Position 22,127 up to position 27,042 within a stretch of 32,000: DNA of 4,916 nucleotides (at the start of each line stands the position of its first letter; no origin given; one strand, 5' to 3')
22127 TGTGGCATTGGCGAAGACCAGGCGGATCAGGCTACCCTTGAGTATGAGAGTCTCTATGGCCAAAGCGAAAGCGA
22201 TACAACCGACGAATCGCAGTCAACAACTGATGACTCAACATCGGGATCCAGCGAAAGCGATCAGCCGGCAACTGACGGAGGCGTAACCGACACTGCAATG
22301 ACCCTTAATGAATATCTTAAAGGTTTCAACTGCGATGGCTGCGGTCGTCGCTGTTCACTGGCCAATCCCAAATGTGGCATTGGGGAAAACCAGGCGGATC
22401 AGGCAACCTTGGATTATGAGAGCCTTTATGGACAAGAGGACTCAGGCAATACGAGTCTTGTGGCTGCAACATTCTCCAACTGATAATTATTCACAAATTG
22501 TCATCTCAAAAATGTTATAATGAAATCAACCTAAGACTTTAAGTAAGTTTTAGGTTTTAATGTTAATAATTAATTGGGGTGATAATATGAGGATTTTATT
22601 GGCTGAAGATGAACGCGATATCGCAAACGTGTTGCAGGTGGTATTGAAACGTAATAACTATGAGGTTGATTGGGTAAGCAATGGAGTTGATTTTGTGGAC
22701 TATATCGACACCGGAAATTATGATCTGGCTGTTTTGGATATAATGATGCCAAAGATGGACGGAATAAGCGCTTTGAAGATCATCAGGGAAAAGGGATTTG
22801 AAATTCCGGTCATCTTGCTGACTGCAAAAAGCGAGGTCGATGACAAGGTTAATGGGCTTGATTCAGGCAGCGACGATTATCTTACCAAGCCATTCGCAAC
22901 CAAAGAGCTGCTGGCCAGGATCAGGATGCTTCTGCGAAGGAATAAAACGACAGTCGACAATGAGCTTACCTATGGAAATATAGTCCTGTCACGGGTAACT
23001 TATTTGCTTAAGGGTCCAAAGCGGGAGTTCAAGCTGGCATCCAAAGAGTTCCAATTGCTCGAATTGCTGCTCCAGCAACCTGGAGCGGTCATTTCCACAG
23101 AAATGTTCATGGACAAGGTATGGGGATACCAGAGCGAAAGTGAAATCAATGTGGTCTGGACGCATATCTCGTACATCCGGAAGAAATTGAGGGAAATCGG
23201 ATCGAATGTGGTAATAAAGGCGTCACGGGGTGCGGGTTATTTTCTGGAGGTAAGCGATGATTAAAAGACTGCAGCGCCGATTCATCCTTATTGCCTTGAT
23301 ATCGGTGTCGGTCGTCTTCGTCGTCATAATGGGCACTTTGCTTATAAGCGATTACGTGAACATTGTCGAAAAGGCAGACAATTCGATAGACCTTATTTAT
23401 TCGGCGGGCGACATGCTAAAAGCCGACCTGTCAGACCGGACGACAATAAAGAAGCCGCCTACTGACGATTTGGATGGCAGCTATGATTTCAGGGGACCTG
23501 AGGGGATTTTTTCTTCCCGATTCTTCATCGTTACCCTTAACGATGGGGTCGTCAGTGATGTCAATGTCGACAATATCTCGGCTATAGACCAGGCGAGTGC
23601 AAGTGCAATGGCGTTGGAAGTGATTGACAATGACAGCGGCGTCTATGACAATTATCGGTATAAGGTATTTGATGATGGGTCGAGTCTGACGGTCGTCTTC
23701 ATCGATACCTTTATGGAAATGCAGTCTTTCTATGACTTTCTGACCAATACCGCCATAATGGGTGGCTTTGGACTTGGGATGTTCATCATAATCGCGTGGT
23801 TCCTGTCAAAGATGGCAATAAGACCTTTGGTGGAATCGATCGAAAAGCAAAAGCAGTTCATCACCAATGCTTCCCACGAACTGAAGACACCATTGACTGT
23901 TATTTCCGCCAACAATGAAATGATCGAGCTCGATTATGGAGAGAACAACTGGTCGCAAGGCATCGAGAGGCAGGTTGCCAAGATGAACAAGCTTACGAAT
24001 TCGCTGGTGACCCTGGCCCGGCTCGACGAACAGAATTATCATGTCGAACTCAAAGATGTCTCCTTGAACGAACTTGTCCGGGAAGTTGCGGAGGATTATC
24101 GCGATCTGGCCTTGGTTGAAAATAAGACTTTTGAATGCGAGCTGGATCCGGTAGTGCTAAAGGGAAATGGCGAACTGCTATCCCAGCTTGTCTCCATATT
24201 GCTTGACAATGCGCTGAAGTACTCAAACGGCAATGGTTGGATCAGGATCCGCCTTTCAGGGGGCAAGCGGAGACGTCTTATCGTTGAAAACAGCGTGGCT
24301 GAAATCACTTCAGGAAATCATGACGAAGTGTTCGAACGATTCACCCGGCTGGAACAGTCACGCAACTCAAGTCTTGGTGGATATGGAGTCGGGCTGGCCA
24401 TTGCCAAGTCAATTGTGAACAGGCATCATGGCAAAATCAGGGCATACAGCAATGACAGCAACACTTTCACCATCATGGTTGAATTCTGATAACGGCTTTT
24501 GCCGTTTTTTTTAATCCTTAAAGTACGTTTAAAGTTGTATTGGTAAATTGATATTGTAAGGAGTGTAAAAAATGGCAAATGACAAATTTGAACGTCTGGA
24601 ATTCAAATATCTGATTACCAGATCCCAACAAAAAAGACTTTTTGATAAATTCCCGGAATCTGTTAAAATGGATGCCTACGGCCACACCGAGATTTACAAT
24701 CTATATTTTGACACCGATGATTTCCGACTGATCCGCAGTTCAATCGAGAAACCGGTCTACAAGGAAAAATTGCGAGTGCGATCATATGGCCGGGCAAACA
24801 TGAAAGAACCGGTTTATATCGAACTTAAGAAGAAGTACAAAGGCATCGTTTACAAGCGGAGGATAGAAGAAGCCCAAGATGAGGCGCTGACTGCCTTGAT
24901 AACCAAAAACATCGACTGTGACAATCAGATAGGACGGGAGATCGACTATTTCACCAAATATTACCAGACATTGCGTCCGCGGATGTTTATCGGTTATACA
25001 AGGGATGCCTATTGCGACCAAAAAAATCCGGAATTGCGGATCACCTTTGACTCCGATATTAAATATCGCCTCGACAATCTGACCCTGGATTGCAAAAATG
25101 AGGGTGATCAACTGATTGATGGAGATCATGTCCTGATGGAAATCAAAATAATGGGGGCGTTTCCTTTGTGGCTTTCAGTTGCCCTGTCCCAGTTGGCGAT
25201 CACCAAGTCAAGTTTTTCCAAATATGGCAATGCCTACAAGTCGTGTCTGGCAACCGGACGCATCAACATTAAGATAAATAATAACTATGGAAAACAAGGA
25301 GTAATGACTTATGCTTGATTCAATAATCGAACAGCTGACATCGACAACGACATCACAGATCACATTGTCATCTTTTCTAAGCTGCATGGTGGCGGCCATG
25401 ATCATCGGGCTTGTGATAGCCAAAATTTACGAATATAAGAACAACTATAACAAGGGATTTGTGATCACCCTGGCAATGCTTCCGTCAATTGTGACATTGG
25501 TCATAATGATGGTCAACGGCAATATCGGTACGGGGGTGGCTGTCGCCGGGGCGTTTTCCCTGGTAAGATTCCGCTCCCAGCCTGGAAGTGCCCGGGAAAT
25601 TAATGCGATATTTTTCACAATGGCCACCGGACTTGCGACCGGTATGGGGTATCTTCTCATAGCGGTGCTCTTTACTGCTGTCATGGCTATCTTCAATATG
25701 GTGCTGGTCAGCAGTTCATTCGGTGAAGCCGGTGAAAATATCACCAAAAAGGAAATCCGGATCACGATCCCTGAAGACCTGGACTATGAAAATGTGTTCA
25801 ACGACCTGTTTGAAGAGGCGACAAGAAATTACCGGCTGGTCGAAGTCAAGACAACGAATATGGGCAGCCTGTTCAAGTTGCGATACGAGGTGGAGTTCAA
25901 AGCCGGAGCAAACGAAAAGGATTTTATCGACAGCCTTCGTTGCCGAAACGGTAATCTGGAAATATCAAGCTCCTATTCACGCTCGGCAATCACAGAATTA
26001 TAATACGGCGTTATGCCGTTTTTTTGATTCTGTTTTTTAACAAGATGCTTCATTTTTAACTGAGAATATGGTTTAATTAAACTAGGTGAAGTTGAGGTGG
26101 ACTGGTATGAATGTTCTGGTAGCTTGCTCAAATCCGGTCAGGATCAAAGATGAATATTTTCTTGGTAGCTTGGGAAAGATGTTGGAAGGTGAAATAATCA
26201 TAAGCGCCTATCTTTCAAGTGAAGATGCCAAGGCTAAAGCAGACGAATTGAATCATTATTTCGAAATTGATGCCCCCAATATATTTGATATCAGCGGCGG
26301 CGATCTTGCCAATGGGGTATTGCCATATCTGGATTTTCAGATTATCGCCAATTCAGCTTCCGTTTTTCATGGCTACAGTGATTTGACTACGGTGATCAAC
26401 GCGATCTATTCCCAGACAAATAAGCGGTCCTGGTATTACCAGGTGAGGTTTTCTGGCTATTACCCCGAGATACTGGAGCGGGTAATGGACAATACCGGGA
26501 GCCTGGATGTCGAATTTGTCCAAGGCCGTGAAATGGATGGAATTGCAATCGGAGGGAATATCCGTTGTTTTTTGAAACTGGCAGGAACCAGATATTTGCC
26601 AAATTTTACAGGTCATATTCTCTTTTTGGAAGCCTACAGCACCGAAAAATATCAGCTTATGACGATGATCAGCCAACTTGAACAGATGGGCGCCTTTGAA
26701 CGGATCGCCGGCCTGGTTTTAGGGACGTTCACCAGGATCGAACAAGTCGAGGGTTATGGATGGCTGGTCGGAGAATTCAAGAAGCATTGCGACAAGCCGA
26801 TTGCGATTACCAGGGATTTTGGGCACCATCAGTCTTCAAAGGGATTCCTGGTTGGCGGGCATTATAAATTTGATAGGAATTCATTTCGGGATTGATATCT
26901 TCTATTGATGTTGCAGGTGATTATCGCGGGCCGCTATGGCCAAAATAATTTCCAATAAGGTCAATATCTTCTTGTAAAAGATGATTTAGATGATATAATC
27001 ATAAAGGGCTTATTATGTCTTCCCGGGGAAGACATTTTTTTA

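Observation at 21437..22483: DUF4405-like His-rich membrane domain fused to two tandem extracytoplasmic Cx2Cx3Cx6C modules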

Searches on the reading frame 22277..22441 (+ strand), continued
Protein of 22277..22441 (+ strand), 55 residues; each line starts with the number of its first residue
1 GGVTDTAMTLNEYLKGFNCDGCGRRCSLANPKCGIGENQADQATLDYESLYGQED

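Call 103: fold_search(model_id=the predicted structure, library=viral)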
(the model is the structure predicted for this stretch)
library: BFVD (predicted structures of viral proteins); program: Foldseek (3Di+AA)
matches with E <= 10: 5; with E <= 0.001: 0
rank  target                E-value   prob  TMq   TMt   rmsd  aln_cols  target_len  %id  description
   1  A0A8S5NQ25            2.2e+00  0.09  0.42  0.16   7.3        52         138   23  Uncharacterized protein [Myoviridae sp. ctagO6]
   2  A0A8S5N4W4            4.4e+00  0.06  0.37  0.16   5.8        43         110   21  Uncharacterized protein [Siphoviridae sp. ct5Px37]
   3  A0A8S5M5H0            8.3e+00  0.05  0.40  0.17   5.5        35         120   14  IrrE N-terminal-like domain-containing protein [Siphoviridae sp. ctDwe1]
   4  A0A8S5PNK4            8.3e+00  0.04  0.45  0.18  10.6        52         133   13  Uncharacterized protein [Myoviridae sp. ctwwN25]
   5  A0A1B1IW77            9.6e+00  0.02  0.35  0.05   5.2        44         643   14  (no name in the UniProt tables at hand)

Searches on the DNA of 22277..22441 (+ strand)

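Call 88: search_rna_families(sources=[L017, L019, L020, L023, L025, L026, L016], threshold=gathering)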
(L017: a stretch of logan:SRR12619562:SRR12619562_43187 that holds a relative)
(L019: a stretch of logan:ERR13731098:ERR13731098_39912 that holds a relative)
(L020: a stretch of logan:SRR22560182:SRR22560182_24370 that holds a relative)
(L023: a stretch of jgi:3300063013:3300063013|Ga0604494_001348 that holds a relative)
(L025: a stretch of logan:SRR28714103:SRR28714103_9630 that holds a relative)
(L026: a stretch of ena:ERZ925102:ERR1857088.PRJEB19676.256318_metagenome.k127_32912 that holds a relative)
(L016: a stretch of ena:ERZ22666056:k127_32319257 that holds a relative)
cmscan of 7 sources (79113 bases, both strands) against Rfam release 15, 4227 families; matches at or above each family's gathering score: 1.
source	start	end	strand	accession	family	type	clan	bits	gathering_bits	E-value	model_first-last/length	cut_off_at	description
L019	7663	7743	-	RF01734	Fluoride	Cis-reg; riboswitch;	-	44.1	34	7.6e-09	1-64/64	no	Fluoride riboswitch aptamer (crcB RNA motif)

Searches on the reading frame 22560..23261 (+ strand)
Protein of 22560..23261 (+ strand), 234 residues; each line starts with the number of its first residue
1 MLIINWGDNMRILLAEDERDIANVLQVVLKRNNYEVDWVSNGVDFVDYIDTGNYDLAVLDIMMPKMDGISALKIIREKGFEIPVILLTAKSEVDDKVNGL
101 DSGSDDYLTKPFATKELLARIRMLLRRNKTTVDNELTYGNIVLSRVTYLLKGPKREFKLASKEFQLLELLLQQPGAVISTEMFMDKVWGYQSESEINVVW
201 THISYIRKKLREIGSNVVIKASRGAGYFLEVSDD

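Call 3: search_protein_families(library=pfam, proteins=[window:22560-23261:+], max_evalue=1)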
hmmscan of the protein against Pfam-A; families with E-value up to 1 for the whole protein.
window:22560-23261:+ (234 aa): 4 families
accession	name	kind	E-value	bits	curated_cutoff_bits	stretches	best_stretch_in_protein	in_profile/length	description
PF00072.30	Response_reg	-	6.6e-32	110.4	30.2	1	12-122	1-111/111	Response regulator receiver domain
PF00486.34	Trans_reg_C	-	4.3e-22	78.4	26.2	1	155-229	2-77/77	Transcriptional regulatory protein, C terminal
PF21714.3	KaiA_N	-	0.00081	20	27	1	12-96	3-86/125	Circadian clock protein KaiA, N-terminal domain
PF08279.18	HTH_11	-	0.034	14.5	25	0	199-227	32-54/55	HTH domain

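Call 83: search_protein_families(library=ncbifam, proteins=[window:22587-23261:+], max_evalue=0.001)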
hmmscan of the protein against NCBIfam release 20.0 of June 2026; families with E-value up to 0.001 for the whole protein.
window:22587-23261:+ (225 aa): 96 families (the best 25 are shown)
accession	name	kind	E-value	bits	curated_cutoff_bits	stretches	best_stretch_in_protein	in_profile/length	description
NF041734.1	resp_reg_RppA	equivalog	2.8e-63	213.4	250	1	1-221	1-228/229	two-component system response regulator RppA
NF012023.0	PRK15479.1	equivalog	8.8e-54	182.4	337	1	1-224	1-221/224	transcriptional regulator TctD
NF040689.1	MtrAB_MtrA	equivalog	9.6e-53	178.7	300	1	3-218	1-216/219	MtrAB system response regulator MtrA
TIGR01387.1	cztR_silR_copR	subfamily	1.8e-52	178.1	279.2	1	3-220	1-218/218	heavy metal response regulator transcription factor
TIGR02154.1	PhoB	equivalog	9.3e-52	175.6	296.2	1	2-220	4-225/226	phosphate regulon transcriptional regulator PhoB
NF045944.1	ResRegRpaBCyano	equivalog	1.3e-49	168.6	330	1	4-220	1-227/229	response regulator transcription factor RpaB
NF045991.1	RespRegCtrARhodob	equivalog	2.7e-49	167.9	350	1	1-220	1-221/224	response regulator transcription factor CtrA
NF007928.2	PRK10643.1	equivalog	2.9e-48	164.4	330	1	1-220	1-216/216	two-component system response regulator PmrA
NF008296.0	PRK11083.1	equivalog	8.3e-48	162.8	273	1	2-222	5-227/228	two-component system response regulator CreB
NF033117.2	vanR_ACDEGLN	exception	2.4e-47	161.4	350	1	3-221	1-226/226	VanR-ABDEGLN family response regulator transcription factor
NF040534.1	resp_reg_YycF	equivalog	4e-47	160.4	340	1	2-222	2-229/231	response regulator YycF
NF033120.0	vanR_FM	exception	1.8e-45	155.4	460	1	2-220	5-229/231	vancomycin resistance response regulator transcription factor, VanR-F/VanR-M family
NF053854.1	RespRegPhoBBctds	equivalog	6.2e-45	153.3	270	1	3-220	1-224/225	two-component system response regulator PhoB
NF041733.1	resp_reg_CseB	equivalog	6.2e-44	150.1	350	1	2-220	2-226/228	two-component system response regulator CseB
NF007663.1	PRK10336.1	equivalog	1.3e-43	149.3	345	1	1-220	1-216/219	quorum sensing response regulator transcription factor QseB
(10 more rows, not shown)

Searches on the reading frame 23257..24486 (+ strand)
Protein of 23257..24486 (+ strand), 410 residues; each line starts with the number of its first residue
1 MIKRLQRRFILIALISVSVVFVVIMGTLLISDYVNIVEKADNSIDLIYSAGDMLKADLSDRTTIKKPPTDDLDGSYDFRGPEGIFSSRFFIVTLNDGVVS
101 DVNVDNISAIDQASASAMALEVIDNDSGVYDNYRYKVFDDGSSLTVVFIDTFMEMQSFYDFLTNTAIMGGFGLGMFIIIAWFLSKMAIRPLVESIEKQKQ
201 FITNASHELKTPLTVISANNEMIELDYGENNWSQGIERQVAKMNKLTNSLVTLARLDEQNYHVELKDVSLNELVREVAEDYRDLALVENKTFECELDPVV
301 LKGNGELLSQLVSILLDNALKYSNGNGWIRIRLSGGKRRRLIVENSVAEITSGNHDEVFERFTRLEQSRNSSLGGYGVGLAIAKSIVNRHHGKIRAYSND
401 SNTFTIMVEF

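Call 3: search_protein_families(library=pfam, proteins=[window:23257-24486:+], max_evalue=1)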
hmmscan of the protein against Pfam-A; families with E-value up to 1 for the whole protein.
window:23257-24486:+ (410 aa): 5 families
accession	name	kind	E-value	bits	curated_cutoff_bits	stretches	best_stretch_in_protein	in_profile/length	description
PF02518.31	HATPase_c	-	1e-21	77.9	26.4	1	305-407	3-106/111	Histidine kinase-, DNA gyrase B-, and HSP90-like ATPase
PF00512.31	HisKA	-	1.6e-11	44.5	26.9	1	198-258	2-65/66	His Kinase A (phospho-acceptor) domain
PF14501.12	HATPase_c_5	-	1.1e-05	25.7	22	1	308-409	6-100/102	GHKL domain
PF02527.21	GidB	-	0.0052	16.6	27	1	177-266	64-148/184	rRNA small subunit methyltransferase G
PF09141.16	Talin_middle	-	0.036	14.5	25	1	189-265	3-82/161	Talin, middle domain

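Call 83: search_protein_families(library=ncbifam, proteins=[window:23257-24486:+], max_evalue=0.001)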
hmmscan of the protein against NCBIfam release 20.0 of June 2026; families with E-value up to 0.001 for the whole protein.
window:23257-24486:+ (410 aa): 64 families (the best 25 are shown)
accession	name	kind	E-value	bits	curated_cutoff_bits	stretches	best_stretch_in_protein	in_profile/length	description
NF041735.1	hist_kin_RppB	equivalog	1e-45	156.4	400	1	172-406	190-435/438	two-component system sensor histidine kinase RppB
NF052314.1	T9SS_HK_PorY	subfamily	1.2e-38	133.3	350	1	193-410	206-418/418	PorY family sensor histidine kinase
TIGR02966.1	phoR_proteo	equivalog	3.9e-38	131.3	334.2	1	198-400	114-323/333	phosphate regulon sensor histidine kinase PhoR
NF046044.1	PnpS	equivalog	1.2e-34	120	400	1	197-406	169-385/390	two-component system histidine kinase PnpS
NF033092.0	HK_WalK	equivalog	5.2e-34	117.8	725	1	197-408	371-590/594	cell wall metabolism sensor histidine kinase WalK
TIGR01386.1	cztS_silS_copS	subfamily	4.3e-33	115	292.55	1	191-405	234-453/457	heavy metal sensor histidine kinase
NF007898.0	PRK10604.1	equivalog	7.3e-33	114.4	478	1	193-398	207-409/433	two-component system sensor histidine kinase RstB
NF012163.2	BaeS_SmeS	equivalog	1.4e-32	113.2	500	1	193-400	235-446/457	sensor histidine kinase efflux regulator BaeS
NF041880.1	EPS_EpsF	equivalog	2.7e-30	105.3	900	1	185-400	261-479/492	response regulator EpsF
NF008312.0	PRK11100.1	equivalog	1e-28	100.5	356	1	199-400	257-462/477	two-component system sensor histidine kinase CreC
NF007837.0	PRK10549.1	equivalog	1.3e-28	99.9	603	1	197-409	239-455/466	envelope stress sensor histidine kinase BaeS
NF007007.0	PRK09470.1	equivalog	2.7e-28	99.1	486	1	189-398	236-445/463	envelope stress sensor histidine kinase CpxA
TIGR03785.1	marine_sort_HK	equivalog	1.2e-27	96.5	612.2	1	203-402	490-693/703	proteobacterial dedicated sortase system histidine kinase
NF033091.0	HK_VanS_ACDEFG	equivalog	1.1e-26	93.6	400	1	196-404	72-288/293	vancomycin resistance histidine kinase VanS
NF007793.0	PRK10490.1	equivalog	3e-24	85.1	1123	1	200-401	666-871/895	two-component system sensor histidine kinase KdpD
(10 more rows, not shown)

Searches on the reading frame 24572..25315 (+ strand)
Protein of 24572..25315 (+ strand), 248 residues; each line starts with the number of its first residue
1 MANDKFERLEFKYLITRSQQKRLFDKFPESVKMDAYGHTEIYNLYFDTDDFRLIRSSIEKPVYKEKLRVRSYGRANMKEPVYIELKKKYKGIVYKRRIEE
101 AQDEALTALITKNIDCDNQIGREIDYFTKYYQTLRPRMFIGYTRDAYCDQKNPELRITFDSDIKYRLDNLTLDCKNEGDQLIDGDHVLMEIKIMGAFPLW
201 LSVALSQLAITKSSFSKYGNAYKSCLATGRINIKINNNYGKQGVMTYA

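Call 44: search_protein_families(library=pfam, proteins=[window:24572-25315:+], max_evalue=0.01)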
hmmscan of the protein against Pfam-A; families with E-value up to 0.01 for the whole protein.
window:24572-25315:+ (248 aa): 2 families
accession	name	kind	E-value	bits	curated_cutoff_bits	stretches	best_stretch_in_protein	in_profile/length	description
PF09359.15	VTC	-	1.7e-37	129.7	23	1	8-224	2-233/235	VTC domain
PF01928.26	CYTH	-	0.0032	17.8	23.2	1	10-56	5-50/179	CYTH domain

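Call 83: search_protein_families(library=ncbifam, proteins=[window:24572-25315:+], max_evalue=0.001)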
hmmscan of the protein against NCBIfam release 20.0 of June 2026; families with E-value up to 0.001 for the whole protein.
window:24572-25315:+ (248 aa): 0 families

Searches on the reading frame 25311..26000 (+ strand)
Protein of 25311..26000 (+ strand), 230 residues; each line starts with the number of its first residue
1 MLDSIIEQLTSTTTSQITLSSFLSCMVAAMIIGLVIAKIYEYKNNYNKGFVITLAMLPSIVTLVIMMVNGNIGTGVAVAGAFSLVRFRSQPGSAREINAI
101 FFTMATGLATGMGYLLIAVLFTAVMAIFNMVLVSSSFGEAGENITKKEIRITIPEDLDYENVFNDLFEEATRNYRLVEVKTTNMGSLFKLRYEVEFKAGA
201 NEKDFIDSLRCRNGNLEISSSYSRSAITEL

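Call 44: search_protein_families(library=pfam, proteins=[window:25311-26000:+], max_evalue=0.01)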
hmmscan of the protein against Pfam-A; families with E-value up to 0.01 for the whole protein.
window:25311-26000:+ (230 aa): 1 family
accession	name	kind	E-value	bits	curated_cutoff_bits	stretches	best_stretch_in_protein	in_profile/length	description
PF16316.10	DUF4956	-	5.3e-16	59.2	30.6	1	34-191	6-168/169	Domain of unknown function (DUF4956)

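Call 83: search_protein_families(library=ncbifam, proteins=[window:25311-26000:+], max_evalue=0.001)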
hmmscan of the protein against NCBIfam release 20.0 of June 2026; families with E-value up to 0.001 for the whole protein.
window:25311-26000:+ (230 aa): 0 families

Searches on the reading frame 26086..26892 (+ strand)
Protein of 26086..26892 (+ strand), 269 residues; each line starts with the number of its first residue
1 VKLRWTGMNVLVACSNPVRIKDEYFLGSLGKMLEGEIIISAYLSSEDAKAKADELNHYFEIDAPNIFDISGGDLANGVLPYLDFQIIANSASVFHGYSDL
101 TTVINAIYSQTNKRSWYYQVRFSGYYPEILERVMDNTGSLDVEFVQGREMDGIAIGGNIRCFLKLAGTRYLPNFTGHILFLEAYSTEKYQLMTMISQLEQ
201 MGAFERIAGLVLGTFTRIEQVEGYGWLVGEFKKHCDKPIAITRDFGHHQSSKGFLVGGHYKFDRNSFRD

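Call 78: search_protein_families(library=pfam, proteins=[window:26086-26892:+], max_evalue=0.01)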
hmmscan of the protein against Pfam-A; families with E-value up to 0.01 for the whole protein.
window:26086-26892:+ (269 aa): 2 families
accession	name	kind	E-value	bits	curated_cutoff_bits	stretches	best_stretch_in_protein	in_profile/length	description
PF17676.7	Peptidase_S66C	-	4.6e-23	82.5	23.7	1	152-259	2-117/120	LD-carboxypeptidase C-terminal domain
PF02016.21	Peptidase_S66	-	1.8e-15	57.6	25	1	36-117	32-120/121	LD-carboxypeptidase N-terminal domain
